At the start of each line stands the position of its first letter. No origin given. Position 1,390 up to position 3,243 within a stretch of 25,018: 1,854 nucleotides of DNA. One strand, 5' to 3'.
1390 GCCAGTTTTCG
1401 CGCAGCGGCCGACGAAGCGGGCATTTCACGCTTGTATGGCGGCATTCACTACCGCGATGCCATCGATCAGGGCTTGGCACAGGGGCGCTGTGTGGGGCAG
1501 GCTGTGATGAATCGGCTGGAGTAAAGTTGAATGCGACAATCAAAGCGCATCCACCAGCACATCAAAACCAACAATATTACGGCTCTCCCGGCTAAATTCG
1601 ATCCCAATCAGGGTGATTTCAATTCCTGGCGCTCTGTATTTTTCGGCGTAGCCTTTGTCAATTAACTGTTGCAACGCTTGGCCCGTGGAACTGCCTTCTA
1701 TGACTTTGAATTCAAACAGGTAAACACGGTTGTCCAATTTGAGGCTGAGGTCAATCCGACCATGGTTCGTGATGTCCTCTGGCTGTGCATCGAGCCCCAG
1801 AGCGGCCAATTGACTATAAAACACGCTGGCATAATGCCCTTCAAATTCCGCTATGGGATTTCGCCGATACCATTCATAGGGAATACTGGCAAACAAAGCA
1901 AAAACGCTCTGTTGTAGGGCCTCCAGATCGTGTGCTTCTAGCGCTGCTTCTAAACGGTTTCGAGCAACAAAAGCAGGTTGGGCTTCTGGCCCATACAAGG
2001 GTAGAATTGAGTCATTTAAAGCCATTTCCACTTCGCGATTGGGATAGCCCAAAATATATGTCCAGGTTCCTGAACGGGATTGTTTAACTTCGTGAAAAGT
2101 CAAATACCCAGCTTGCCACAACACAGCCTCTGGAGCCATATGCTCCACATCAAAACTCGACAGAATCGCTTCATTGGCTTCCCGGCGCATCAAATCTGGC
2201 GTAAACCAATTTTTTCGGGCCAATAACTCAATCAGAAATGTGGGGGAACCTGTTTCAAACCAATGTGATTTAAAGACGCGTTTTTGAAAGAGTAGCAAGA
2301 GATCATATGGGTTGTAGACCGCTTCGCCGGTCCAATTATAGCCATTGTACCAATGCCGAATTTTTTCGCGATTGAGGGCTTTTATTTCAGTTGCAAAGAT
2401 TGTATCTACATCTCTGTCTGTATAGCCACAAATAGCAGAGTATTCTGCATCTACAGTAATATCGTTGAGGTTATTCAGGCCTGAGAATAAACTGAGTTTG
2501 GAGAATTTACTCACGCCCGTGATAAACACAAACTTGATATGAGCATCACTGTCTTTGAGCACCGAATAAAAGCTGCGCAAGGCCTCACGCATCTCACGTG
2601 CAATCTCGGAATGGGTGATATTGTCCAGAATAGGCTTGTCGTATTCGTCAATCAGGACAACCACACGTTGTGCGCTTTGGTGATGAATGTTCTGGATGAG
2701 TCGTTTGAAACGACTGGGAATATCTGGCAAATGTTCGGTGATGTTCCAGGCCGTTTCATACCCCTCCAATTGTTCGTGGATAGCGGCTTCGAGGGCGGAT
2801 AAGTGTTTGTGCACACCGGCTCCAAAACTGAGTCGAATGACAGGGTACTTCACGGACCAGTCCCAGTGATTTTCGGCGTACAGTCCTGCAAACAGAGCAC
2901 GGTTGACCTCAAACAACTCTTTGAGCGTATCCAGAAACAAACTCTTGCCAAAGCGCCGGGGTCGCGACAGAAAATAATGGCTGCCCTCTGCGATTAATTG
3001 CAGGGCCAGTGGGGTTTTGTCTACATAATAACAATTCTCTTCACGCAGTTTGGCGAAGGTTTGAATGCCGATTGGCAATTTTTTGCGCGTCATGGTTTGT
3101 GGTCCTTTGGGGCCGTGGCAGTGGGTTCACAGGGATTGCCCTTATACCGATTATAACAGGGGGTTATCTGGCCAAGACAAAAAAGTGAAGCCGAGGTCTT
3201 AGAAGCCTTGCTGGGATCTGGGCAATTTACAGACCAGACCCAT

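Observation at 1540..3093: Standalone ATPase plus PD-(D/E)XK nuclease gene as a candidate single-gene defence or mobility module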

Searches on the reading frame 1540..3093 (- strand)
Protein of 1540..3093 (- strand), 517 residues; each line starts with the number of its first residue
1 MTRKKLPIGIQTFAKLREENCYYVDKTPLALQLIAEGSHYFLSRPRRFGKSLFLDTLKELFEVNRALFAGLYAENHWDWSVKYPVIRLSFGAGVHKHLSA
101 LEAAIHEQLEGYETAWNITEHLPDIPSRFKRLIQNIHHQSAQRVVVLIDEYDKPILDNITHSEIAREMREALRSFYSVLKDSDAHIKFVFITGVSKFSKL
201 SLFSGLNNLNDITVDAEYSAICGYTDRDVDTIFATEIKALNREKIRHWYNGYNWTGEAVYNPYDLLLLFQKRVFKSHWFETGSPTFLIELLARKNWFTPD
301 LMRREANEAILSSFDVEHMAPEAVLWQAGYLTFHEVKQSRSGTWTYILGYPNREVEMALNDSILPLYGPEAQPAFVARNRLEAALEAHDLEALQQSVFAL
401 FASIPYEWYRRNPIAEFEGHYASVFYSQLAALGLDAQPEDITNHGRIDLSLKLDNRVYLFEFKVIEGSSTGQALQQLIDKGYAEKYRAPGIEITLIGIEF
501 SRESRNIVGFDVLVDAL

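Call 6: search_protein_families(library=pfam, proteins=[window:1540-3093:-], max_evalue=0.01)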
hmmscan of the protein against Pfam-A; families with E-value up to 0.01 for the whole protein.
window:1540-3093:- (517 aa): 3 families
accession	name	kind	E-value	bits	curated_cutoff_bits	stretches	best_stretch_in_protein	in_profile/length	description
PF09820.16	AAA-ATPase_like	-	9.8e-68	228.4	26.1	1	7-203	1-201/201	Predicted AAA-ATPase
PF08011.17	PDDEXK_9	-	7.4e-21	74.5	25.5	1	416-508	1-103/105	PD-(D/E)XK nuclease superfamily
PF13401.12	AAA_22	-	0.00085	20.1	27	1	48-191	16-121/130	AAA domain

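Call 7: search_protein_families(library=padloc, proteins=[window:1540-3093:-], max_evalue=1)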
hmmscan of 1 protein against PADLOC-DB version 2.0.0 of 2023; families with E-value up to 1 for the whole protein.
window:1540-3093:- (517 aa): 0 families

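Call 8: search_protein_families(library=ncbifam, proteins=[window:1540-3093:-], max_evalue=0.01)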
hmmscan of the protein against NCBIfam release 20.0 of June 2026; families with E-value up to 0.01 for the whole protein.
window:1540-3093:- (517 aa): 0 families

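Call 12: find_homologous_proteins(query=window:1540-3093:-, max_evalue=1e-10)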
Query window:1540-3093:- (517 aa): 8000 proteins with E <= 1e-10 among 8000 candidates; the best 120 are listed.
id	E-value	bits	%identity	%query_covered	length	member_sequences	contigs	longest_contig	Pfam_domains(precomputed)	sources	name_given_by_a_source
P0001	0.0e+0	1182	100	100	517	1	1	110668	PF08011.18,PF09820.17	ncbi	-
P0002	6.0e-270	914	76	99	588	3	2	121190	PF08011.18,PF09820.17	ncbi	-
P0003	5.6e-268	908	75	99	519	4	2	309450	PF08011.18,PF09820.17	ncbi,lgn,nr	ncbi:MAG: ATP-binding protein [Candidatus Sericytochromatia bacterium]|nr:ATP-binding protein [Candi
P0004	6.5e-261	885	73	99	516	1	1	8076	PF08011.18,PF09820.17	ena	-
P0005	1.1e-259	881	72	99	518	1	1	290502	PF08011.18,PF09820.17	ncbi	ncbi:MAG: AAA family ATPase [Candidatus Sericytochromatia bacterium]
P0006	1.2e-256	871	72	100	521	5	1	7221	PF08011.18,PF09820.17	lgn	-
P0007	3.9e-256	869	72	99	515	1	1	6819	PF08011.18,PF09820.17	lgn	-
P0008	2.1e-255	866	72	99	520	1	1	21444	PF08011.18,PF09820.17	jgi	-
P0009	1.6e-254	864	72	100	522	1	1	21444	PF08011.18,PF09820.17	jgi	-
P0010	5.4e-254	862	71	99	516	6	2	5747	PF08011.18,PF09820.17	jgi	jgi:hypothetical protein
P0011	1.5e-251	854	71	99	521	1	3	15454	PF08011.18,PF09820.17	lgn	-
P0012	1.8e-251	853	71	99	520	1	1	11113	PF08011.18,PF09820.17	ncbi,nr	ncbi:MAG: ATP-binding protein [Candidatus Sericytochromatia bacterium]|nr:ATP-binding protein [Candi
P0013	9.7e-248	841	69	99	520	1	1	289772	PF08011.18,PF09820.17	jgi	jgi:hypothetical protein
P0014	2.6e-246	836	69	100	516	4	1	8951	PF08011.18,PF09820.17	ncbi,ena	-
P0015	6.5e-246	835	69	100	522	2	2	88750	PF08011.18,PF09820.17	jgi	jgi:hypothetical protein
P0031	1.7e-236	804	68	99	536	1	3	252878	PF08011.18,PF09820.17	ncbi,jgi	jgi:hypothetical protein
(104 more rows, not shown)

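Call 13: find_encoding_contigs(protein=window:1540-3093:-, flank=10000, max_places=10)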
Protein window:1540-3093:- (517 aa): no gene with exactly this product is on record in the collection.

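Call 30: find_encoding_contigs(protein=P0002, flank=8000, max_places=4)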
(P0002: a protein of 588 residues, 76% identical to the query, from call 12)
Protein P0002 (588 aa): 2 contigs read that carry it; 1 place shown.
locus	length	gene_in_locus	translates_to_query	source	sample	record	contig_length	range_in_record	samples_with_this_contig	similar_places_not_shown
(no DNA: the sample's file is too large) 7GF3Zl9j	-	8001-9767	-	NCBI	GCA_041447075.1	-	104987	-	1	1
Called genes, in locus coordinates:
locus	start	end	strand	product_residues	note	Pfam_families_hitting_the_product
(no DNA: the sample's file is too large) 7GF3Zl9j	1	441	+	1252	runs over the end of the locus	PF04234:CopC (faint), PF13205:Big_5, PF19078:Big_12 (faint), PF16170:DUF4873 (faint), PF13205:Big_5, PF11999:Ice_binding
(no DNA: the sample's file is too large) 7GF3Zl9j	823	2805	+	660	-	-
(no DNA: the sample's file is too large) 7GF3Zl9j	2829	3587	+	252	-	PF00106:adh_short, PF08659:KR, PF23441:SDR, PF13561:adh_short_C2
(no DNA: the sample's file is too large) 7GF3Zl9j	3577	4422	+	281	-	PF00106:adh_short, PF08659:KR, PF13561:adh_short_C2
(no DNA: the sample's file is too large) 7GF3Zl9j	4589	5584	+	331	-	PF00112:Peptidase_C1, PF13529:Peptidase_C39_2 (weak)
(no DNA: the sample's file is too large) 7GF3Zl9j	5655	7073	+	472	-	PF01979:Amidohydro_1, PF07969:Amidohydro_3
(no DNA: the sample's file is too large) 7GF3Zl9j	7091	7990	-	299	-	PF02749:QRPTase_N, PF01729:QRPTase_C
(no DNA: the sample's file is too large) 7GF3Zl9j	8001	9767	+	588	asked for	PF09820:AAA-ATPase_like, PF08011:PDDEXK_9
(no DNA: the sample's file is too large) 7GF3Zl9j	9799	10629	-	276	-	-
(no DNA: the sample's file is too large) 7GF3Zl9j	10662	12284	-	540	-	PF00128:Alpha-amylase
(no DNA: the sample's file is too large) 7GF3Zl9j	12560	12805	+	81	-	-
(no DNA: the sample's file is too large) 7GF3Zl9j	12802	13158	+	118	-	PF02452:PemK_toxin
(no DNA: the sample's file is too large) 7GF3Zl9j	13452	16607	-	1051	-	-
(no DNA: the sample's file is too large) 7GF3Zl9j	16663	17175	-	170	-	PF00583:Acetyltransf_1, PF13673:Acetyltransf_10, PF14542:Acetyltransf_CG (faint), PF13508:Acetyltransf_7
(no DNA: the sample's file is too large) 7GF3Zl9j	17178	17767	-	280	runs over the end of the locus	PF05721:PhyH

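Call 31: find_encoding_contigs(protein=P0003, flank=8000, max_places=4)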
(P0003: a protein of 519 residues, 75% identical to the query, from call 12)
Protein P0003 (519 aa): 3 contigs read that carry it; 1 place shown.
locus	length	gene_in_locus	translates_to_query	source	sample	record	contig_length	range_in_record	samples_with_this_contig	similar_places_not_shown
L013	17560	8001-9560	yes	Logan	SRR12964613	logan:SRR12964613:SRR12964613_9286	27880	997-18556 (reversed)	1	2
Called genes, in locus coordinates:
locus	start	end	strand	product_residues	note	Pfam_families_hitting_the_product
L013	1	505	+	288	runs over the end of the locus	PF14559:TPR_19 (weak)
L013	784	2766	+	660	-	-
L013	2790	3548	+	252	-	PF00106:adh_short, PF08659:KR, PF23441:SDR, PF13561:adh_short_C2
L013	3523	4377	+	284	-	PF00106:adh_short, PF08659:KR, PF13561:adh_short_C2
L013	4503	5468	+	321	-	PF00112:Peptidase_C1, PF13529:Peptidase_C39_2 (weak)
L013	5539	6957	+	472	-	PF01979:Amidohydro_1, PF07969:Amidohydro_3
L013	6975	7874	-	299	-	PF02749:QRPTase_N, PF01729:QRPTase_C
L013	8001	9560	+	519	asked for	PF09820:AAA-ATPase_like, PF08011:PDDEXK_9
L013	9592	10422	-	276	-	-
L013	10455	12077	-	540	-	PF00128:Alpha-amylase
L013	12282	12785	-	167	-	PF00583:Acetyltransf_1, PF14542:Acetyltransf_CG (faint), PF13673:Acetyltransf_10, PF13508:Acetyltransf_7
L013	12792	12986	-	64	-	PF10047:DUF2281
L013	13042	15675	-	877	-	-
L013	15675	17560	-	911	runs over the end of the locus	-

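Call 32: find_encoding_contigs(protein=P0005, flank=8000, max_places=4)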
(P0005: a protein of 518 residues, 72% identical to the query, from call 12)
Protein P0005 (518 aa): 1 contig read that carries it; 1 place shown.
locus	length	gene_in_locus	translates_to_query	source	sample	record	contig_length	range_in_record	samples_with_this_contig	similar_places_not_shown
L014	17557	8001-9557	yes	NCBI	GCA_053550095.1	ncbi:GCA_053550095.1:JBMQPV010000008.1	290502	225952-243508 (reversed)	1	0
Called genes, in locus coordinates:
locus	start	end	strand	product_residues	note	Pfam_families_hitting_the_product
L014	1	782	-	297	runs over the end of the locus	PF02169:LPP20 (weak)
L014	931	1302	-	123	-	PF04342:DMT_6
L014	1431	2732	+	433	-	PF01436:NHL (faint)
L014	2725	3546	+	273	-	PF00459:Inositol_P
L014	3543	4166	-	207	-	PF02190:LON_substr_bdg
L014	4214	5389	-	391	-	PF01594:AI-2E_transport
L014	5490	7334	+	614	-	PF00488:MutS_V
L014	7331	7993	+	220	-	PF13489:Methyltransf_23, PF08242:Methyltransf_12, PF13649:Methyltransf_25 (weak)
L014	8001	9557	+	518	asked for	PF09820:AAA-ATPase_like, PF08011:PDDEXK_9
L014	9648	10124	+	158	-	PF27221:PM0498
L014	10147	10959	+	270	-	-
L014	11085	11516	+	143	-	-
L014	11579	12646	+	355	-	PF05145:AbrB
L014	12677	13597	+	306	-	PF17773:UPF0176_N, PF00581:Rhodanese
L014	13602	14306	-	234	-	PF21948:LplA-B_cat, PF03099:BPL_LplA_LipB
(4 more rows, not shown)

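Call 34: find_related_loci(query=A2, collection=metagenome_contigs, flank=6000)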
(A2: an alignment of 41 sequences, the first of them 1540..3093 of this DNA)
Query A2 (517 aa) in metagenome_contigs; peptide patterns used: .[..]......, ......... (x = any residue, [..] = any of these).
600 stretches matched a pattern (row limit reached: there are more); 597 encode a relative of the query (tblastn E <= 1e-3); the best 80 are kept; 80 distinct loci.
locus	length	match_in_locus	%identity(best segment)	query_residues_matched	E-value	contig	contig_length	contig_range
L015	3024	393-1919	59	3-512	0e+0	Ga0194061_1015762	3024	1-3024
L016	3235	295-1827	59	3-512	0e+0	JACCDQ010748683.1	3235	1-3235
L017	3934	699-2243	58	1-512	0e+0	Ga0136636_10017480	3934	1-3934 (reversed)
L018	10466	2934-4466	58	1-512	0e+0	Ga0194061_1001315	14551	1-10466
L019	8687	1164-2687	57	4-512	0e+0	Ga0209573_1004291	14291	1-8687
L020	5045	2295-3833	54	1-512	0e+0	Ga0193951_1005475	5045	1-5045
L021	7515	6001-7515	57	3-508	0e+0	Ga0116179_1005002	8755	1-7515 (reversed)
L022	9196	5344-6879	58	1-512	0e+0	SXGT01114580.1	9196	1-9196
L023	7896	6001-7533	55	1-512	0e+0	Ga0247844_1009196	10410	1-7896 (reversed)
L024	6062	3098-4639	55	2-512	0e+0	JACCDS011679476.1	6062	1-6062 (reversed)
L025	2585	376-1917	54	3-512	0e+0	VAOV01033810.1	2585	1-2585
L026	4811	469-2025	54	1-516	0e+0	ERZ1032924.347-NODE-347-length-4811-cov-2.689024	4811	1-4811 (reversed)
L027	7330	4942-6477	55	1-512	0e+0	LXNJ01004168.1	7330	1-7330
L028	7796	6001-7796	54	2-514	8e-179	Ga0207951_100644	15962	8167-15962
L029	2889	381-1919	53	3-516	0e+0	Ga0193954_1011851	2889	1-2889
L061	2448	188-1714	42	4-512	8e-145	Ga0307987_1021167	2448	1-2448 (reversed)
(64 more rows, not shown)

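Call 41: search_solved_structures(query=A2, max_evalue=1)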
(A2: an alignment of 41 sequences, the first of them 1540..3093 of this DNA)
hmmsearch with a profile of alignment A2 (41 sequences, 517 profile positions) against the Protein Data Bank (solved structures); distinct sequences matched with E-value up to 1: 0.

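Call 46: predict_structure(alignment_id=A2)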
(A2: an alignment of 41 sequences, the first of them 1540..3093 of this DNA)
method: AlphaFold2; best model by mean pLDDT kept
length: 517 residues; sequences in the alignment: 41
mean_pLDDT: 78.3   pTM: 0.72
mean pLDDT of the five models: 78.3, 77.7, 71.2, 70.6, 68.6
residues with pLDDT >= 90: 131; 70-90: 256; 50-70: 104; < 50: 26
segments of 3 or more residues with pLDDT < 50: 4-16, 196-202, 280-282
pLDDT, mean of each block of 10 residues (from residue 1): 48 48 70 80 62 82 85 89 90 76 91 91 89 95 89 57 78 84 90 57 54 69 74 80 76 70 75 68 63 64 70 59 72 82 82 79 75 83 94 93 78 76 88 87 78 94 90 93 90 95 88 80
secondary structure, 60 per line:
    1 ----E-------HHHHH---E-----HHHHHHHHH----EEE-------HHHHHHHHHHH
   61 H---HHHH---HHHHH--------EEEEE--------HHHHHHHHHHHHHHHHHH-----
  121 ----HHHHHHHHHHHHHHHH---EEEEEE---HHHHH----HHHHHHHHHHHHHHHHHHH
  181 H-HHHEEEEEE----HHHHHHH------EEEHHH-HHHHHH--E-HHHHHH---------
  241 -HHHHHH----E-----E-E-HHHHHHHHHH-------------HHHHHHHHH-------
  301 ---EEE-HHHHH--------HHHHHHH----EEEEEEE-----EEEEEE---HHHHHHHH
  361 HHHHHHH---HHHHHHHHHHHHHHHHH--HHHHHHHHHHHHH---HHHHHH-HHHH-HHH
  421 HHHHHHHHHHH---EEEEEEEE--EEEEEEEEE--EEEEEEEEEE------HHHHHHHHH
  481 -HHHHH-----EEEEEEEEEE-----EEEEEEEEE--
elements in order: H13-17 H27-35 E40-42 H50-61 H65-68 H72-76 E85-89 H98-115 H125-140 E144-149 H153-157 H162-181 E186-191 H196-202 E209-211 H216-221 H226-231 H242-247 H262-271 H285-293 E304-306 H308-312 H321-327 E332-338 E344-349 H353-367 H371-387 H390-402 H406-411 H413-416 H418-431 E435-442 E445-453 E456-465 H472-480 H482-486 E492-501 E507-515

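Call 54: fold_search(model_id=the predicted structure, library=pdb)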
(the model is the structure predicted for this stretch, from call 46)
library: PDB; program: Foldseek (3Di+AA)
matches with E <= 10: 1011; with E <= 0.001: 8
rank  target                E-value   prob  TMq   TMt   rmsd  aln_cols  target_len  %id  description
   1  3sfz                  8.9e-06  1.00  0.22  0.11  22.0       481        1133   12  Crystal structure of full-length murine Apaf-1 (released 2011-08-24)
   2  3shf                  2.3e-05  0.99  0.21  0.11  21.9       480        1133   11  Crystal structure of the R265S mutant of full-length murine Apaf-1 (released 2011-08-24)
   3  1z6t_B                3.4e-05  0.99  0.21  0.19  22.1       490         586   12  Structure of the apoptotic protease-activating factor 1 bound to ADP (released 2005-04-19)
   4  1z6t_A                6.0e-05  0.99  0.22  0.20  21.9       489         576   12  Structure of the apoptotic protease-activating factor 1 bound to ADP (released 2005-04-19)
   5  3j2t_A                1.1e-04  1.00  0.30  0.16  12.7       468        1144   10  An improved model of the human apoptosome (released 2013-04-10)
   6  5juy_A                3.5e-04  0.99  0.30  0.16  13.5       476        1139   12  Active human apoptosome with procaspase-9 (released 2016-10-19)
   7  7jgr_B                4.5e-04  1.00  0.22  0.36  19.3       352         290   10  Structure of Drosophila ORC bound to DNA (84 bp) and Cdc6 (released 2020-09-09)
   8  5juy_B                4.5e-04  0.99  0.30  0.15  13.4       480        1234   12  Active human apoptosome with procaspase-9 (released 2016-10-19)
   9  1w5s_B                1.0e-03  0.98  0.27  0.32  18.1       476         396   13  Structure of the Aeropyrum Pernix ORC2 protein (ADP form) (released 2004-10-05)
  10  1w5t_A                1.5e-03  0.99  0.30  0.37  10.7       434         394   13  Structure of the Aeropyrum Pernix ORC2 protein (ADPNP-ADP complexes) (released 2004-10-05)
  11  7t0v_C                4.0e-03  0.72  0.20  0.19  23.8       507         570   10  CryoEM structure of the crosslinked Rix7 AAA-ATPase (released 2022-03-02)
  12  4xgc_B                4.2e-03  0.97  0.22  0.37  18.2       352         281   12  Crystal structure of the eukaryotic origin recognition complex (released 2015-04-01)
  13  9gjp_D                4.2e-03  0.89  0.24  0.28  18.9       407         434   14  OCCM maturation intermediate stalled with an Arginine Finger mutation in Mcm5: Conformer 2 (released 2025-03-05)
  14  4d80_F                4.9e-03  0.99  0.23  0.38  12.3       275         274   12  Metallosphera sedula Vps4 crystal structure (released 2015-10-28)
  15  9ng2_E                5.8e-03  0.57  0.20  0.15  20.6       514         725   11  Y20S (Sec18-Sec17-Sec9-Sso1-Snc1) EDTA - Class 4 (released 2025-10-01)
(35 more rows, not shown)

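Call 56: list_cluster_members(proteins=[P0001, P0003])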
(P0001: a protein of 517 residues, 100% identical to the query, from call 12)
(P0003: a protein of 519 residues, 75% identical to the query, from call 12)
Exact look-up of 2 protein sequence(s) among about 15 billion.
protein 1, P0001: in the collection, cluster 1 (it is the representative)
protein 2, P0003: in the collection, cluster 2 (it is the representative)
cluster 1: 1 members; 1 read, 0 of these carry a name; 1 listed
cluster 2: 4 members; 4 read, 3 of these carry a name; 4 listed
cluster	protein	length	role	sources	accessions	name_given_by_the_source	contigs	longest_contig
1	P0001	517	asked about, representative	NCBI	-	-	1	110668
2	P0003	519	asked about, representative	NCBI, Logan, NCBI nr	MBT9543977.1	MAG: ATP-binding protein [Candidatus Sericytochromatia bacterium] | ATP-binding protein [Candidatus Sericytochromatia bacterium]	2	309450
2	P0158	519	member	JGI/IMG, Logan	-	hypothetical protein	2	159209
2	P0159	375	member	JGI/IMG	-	hypothetical protein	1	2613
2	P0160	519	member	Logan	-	-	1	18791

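Call 58: search_protein_families(library=phrogs, proteins=[window:1540-3093:-], max_evalue=0.01)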
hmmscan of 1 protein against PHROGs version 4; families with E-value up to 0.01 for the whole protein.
window:1540-3093:- (517 aa): 0 families

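Call 59: search_dna_similar(query=window:1540-3093:-, collection=plasmids, mode=protein, max_rows=25, max_evalue=1e-10)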
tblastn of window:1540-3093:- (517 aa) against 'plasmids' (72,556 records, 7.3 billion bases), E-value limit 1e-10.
Records with a match: 63; places in all: 104; records where one place covers at least 80% of the query: 39.
Best place of each record, by identity: 60-80% 1; <60% 62.
By first word of the organism name: Persicobacter 12; Moraxella 8; Bacteroides 7; Parabacteroides 6; Sphaerotilus 3; Cetobacterium 3; Azotobacter 2; Clostridium 2; Clostridioides 2; Thiothrix 2; and 16 more.
By predicted mobility (MOB-suite, as given by PLSDB): non-mobilizable 53; mobilizable 8; conjugative 2.
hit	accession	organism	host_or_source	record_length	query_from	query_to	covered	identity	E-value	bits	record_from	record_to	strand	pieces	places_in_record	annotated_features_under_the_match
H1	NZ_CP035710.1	Sphaerotilus sulfidivorans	cell culture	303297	1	512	99%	59.3%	6e-161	595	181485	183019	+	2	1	none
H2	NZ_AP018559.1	Hydrogenophilus thermoluteolus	-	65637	3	506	97%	59.1%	3e-176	557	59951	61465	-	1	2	ATP-binding protein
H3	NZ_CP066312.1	Azotobacter chroococcum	single,soil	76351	1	516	100%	57.1%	7e-174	550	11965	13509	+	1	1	ATP-binding protein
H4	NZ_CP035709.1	Sphaerotilus sulfidivorans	cell culture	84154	3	512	99%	55.8%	1e-164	524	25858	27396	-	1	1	ATP-binding protein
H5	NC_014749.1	Calditerrivibrio nitroreducens DSM 19672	terrestrial hot spring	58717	4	511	98%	48.3%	5e-143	462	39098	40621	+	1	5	ATP-binding protein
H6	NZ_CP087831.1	Moraxella bovis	Bovine,bacteria culture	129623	3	504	97%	48.6%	1e-135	440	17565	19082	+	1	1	ATP-binding protein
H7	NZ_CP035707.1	Sphaerotilus sulfidivorans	cell culture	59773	1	419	81%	57.2%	2e-147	464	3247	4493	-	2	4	none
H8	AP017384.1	Moraxella osloensis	-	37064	1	511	99%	46.0%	6e-134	436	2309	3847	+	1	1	conserved hypothetical protein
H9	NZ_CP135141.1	Moraxella sp. DOX410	sediment soil,sediment soil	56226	1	511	99%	46.0%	6e-134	436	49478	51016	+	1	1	ATP-binding protein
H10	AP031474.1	Moraxella osloensis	Homo sapiens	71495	1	511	99%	46.0%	6e-134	436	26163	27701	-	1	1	ATP-binding protein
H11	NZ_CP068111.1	Moraxella osloensis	-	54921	1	511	99%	46.0%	6e-134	435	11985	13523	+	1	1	ATP-binding protein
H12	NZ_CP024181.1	Moraxella osloensis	Homo sapiens,single cell,skin swab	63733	1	511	99%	46.0%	1e-133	434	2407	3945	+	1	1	ATP-binding protein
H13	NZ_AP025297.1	Persicobacter psychrovividus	-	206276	3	511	98%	40.7%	3e-106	355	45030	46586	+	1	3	AAA family ATPase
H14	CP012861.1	Persicobacter sp. JZB09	cell culture,soil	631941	3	507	98%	40.1%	1e-110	368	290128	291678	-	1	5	record has no annotation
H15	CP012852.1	Persicobacter sp. JZB09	cell culture,soil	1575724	3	507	98%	40.0%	4e-109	363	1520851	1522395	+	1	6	none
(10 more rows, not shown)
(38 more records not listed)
